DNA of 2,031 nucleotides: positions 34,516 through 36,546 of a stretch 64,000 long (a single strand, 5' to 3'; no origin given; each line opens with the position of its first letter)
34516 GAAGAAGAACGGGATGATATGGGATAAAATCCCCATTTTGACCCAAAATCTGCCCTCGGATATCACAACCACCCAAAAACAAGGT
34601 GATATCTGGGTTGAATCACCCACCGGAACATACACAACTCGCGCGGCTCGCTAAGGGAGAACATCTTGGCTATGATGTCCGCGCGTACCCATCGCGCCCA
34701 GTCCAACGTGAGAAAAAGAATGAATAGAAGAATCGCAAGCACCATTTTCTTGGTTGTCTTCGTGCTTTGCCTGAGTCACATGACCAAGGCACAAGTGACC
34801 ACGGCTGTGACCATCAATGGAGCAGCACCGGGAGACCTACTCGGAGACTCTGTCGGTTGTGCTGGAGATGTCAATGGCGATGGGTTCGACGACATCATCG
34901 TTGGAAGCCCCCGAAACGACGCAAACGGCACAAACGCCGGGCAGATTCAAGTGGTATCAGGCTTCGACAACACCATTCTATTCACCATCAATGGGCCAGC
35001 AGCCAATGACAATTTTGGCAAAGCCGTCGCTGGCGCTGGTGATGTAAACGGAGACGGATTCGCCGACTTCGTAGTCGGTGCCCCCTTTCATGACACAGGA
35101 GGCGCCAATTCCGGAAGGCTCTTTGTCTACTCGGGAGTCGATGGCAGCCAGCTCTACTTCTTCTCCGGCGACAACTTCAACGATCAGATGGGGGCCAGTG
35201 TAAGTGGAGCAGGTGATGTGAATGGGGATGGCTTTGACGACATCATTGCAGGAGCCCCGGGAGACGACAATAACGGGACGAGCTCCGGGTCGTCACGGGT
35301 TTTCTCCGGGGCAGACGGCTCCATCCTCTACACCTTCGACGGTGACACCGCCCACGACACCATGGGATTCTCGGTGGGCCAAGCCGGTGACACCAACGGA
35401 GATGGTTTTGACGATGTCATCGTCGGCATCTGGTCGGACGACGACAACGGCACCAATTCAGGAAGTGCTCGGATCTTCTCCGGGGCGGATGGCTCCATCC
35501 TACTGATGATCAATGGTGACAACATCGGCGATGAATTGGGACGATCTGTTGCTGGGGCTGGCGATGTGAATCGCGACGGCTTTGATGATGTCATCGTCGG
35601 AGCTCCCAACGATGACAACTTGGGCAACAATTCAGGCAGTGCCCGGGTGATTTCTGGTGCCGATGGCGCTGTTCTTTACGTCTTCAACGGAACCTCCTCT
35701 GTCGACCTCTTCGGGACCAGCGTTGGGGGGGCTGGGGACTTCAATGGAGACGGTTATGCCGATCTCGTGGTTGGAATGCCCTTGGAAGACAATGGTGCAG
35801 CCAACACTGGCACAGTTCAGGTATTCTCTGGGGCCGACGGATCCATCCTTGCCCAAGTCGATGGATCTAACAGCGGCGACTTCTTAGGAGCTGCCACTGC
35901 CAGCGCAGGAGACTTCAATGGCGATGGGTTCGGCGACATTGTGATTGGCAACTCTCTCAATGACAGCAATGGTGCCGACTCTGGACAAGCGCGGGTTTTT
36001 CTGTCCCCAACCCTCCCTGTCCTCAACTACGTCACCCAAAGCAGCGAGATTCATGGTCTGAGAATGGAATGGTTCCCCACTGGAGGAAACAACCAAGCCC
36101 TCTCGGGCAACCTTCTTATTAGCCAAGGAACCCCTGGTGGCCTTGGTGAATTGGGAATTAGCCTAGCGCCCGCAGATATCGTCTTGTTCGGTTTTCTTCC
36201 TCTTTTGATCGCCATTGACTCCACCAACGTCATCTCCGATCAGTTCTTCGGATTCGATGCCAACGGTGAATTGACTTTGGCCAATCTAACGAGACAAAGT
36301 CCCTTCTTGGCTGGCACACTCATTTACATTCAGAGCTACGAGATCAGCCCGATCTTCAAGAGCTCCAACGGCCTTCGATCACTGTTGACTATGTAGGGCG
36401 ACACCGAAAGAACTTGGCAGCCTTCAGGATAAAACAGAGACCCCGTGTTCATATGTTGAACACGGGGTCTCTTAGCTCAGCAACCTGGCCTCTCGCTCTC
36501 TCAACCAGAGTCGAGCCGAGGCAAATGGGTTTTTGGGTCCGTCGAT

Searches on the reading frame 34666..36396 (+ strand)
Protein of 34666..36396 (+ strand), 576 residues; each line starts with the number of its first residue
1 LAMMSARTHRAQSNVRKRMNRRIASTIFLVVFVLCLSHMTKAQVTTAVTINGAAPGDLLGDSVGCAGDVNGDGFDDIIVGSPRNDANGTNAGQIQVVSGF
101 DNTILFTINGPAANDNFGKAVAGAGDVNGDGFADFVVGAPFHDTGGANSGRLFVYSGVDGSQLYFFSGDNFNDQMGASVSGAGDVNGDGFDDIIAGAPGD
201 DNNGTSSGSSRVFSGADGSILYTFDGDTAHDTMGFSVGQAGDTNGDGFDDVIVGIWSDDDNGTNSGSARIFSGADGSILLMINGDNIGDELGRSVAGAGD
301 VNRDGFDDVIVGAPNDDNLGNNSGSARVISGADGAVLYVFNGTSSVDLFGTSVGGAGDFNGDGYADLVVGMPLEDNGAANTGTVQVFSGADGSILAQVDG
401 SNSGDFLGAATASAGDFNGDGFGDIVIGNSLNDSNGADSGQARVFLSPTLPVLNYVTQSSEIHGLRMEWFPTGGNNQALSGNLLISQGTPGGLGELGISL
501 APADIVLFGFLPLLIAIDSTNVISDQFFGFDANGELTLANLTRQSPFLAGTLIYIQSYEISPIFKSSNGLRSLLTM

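Call 75: search_protein_families(library=pfam, proteins=[window:34666-36396:+], max_evalue=0.0001)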
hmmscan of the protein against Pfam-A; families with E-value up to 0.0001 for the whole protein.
window:34666-36396:+ (576 aa): 4 families
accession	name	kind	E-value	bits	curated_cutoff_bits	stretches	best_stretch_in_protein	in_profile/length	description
PF01839.29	FG-GAP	-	1.2e-54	181.9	22.1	6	64-97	5-37/37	FG-GAP repeat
PF13517.12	FG-GAP_3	-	7e-13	49.4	26.9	2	358-427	1-61/61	FG-GAP-like repeat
PF14312.12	FG-GAP_2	-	2.1e-09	37.8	23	0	111-155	12-49/49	FG-GAP repeat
PF20484.3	DUF6723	-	7.3e-05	22.9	27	0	320-351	18-49/73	Family of unknown function (DUF6723)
